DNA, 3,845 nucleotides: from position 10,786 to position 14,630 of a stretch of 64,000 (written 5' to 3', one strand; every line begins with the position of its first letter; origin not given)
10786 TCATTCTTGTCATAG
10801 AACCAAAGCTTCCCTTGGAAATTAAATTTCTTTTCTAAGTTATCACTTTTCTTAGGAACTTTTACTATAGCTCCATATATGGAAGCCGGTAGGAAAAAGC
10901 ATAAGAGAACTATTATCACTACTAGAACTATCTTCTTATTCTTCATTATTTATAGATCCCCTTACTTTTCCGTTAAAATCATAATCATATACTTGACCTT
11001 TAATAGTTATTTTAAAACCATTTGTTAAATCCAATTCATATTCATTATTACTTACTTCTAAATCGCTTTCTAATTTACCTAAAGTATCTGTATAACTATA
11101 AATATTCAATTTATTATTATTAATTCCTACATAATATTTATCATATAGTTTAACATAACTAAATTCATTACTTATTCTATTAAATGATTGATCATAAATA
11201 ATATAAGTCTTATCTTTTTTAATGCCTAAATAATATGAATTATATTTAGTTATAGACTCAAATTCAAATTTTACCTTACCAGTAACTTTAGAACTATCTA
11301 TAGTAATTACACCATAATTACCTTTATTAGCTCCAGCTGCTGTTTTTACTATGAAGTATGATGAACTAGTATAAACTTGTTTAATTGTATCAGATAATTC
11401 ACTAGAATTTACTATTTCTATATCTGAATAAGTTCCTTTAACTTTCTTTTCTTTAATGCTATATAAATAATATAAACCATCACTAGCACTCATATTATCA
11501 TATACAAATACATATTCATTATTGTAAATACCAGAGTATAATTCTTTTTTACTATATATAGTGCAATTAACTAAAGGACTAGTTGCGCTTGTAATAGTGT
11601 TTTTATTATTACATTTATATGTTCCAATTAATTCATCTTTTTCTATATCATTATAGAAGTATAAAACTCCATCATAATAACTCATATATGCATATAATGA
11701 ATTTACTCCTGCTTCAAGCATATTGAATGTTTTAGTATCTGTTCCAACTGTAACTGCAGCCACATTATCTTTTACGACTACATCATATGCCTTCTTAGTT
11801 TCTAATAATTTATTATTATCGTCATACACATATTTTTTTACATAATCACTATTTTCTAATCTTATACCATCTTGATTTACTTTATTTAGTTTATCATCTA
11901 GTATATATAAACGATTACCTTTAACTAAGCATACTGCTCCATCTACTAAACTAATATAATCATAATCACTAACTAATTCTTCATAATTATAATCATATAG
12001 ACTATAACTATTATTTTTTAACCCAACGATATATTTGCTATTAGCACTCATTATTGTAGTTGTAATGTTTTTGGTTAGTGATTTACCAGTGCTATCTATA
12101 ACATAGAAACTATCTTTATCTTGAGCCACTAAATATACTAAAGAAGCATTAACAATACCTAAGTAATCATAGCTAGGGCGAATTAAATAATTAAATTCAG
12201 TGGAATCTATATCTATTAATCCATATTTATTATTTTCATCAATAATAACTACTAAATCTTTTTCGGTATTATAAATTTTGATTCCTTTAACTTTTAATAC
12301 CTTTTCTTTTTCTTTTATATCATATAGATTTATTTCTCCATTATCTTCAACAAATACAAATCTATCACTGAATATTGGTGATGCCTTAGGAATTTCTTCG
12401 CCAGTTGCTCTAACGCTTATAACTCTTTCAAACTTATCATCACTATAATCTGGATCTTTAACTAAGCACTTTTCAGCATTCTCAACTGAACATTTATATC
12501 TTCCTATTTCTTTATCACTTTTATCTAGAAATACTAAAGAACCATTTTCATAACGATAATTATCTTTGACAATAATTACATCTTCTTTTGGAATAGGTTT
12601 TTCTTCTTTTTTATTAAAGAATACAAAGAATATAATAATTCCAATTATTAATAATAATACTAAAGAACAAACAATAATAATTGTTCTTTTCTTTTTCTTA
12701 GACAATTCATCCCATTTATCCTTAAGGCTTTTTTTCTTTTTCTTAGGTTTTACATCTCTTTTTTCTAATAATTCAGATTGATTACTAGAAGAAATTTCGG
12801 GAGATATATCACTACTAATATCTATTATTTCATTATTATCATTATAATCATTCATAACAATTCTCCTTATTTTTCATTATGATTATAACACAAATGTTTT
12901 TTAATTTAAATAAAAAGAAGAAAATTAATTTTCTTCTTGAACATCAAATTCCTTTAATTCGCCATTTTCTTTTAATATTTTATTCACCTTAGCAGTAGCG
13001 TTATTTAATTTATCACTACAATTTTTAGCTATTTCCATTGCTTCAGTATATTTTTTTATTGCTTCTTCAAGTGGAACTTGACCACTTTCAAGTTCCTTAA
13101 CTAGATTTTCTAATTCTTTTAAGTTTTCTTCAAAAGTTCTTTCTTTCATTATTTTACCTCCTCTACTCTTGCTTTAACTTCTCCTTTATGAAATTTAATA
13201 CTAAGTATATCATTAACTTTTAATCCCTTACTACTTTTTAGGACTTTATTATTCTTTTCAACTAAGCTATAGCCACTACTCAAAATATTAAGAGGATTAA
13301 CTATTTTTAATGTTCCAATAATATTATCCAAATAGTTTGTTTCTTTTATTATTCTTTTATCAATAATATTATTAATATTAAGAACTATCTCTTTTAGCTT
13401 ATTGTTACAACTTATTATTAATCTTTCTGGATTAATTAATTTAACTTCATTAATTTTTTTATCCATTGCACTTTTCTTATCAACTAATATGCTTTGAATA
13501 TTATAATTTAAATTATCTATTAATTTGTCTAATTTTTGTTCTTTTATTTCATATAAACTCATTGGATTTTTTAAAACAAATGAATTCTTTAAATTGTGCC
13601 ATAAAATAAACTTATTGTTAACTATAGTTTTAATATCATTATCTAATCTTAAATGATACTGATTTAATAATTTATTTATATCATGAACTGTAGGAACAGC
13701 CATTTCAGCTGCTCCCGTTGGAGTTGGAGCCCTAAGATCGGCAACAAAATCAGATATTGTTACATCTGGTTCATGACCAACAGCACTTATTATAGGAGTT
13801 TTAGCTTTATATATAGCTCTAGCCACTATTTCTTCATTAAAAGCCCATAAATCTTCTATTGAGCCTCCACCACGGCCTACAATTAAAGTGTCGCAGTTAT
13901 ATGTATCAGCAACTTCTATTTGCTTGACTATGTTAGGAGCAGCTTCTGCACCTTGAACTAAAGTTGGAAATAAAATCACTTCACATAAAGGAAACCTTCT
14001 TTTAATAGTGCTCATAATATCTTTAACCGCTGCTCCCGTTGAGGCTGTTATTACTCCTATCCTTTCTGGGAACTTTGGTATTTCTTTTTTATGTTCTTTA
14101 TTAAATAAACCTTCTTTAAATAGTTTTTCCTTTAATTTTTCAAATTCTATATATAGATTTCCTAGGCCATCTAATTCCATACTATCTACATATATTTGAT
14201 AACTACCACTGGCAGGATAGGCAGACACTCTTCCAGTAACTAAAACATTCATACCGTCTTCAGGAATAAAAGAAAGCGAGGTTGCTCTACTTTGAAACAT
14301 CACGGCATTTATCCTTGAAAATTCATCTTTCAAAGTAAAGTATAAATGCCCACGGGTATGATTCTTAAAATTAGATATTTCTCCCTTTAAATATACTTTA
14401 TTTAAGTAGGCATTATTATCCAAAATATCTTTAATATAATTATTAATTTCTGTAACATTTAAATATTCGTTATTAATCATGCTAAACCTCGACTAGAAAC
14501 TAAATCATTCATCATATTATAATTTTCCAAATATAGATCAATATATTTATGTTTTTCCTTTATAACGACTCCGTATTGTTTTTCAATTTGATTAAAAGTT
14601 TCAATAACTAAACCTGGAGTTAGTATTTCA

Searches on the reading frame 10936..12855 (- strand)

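Call 5: search_protein_families(library=pfam, proteins=[window:10936-12855:-])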
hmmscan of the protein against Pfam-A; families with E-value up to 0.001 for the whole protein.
window:10936-12855:- (639 aa): 1 family
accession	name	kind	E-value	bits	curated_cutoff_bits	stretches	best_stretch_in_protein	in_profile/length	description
PF14610.12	Psg1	-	6.1e-05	23.3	30.1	0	28-84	124-182/186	Ykl077w/Psg1 (Pma1 Stabilization in Golgi)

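Call 16: search_protein_families(library=ncbifam, proteins=[window:10936-12855:-], max_evalue=0.01)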
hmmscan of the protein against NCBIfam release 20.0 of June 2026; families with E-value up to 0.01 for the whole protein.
window:10936-12855:- (639 aa): 2 families
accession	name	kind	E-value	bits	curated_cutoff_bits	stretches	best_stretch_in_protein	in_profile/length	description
NF004285.1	PRK05696.1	equivalog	0.0021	17.9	179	1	41-86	4-49/171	flagellar basal body-associated protein FliL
NF009420.1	PRK12785.1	equivalog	0.0069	16.2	197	0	49-85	12-48/161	flagellar basal body-associated protein FliL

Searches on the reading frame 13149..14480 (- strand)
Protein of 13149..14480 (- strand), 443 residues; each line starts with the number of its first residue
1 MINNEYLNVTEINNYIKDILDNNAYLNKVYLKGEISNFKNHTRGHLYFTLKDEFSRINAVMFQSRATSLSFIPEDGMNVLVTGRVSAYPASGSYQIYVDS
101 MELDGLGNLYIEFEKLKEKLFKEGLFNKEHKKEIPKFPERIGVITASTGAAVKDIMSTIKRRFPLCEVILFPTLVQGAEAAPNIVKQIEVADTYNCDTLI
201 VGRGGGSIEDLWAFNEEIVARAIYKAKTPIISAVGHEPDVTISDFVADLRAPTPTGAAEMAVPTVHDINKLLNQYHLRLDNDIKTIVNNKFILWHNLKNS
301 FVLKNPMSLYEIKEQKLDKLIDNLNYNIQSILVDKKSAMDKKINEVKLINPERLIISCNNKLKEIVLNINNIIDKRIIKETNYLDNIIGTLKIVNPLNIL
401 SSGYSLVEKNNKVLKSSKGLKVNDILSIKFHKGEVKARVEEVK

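Call 60: search_protein_families(library=pfam, proteins=[window:13149-14480:-], max_evalue=0.00001)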
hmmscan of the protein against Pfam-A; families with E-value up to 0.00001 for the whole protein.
window:13149-14480:- (443 aa): 3 families
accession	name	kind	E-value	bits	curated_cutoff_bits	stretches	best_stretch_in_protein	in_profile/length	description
PF02601.20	Exonuc_VII_L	-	1.6e-97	327.2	35.9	1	125-437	1-314/315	Exonuclease VII, large subunit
PF13742.12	tRNA_anti_2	-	2.5e-31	108.2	27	1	7-102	1-95/95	OB-fold nucleic acid binding domain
PF01336.31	tRNA_anti-codon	-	5e-13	49.2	27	1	29-103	1-74/75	OB-fold nucleic acid binding domain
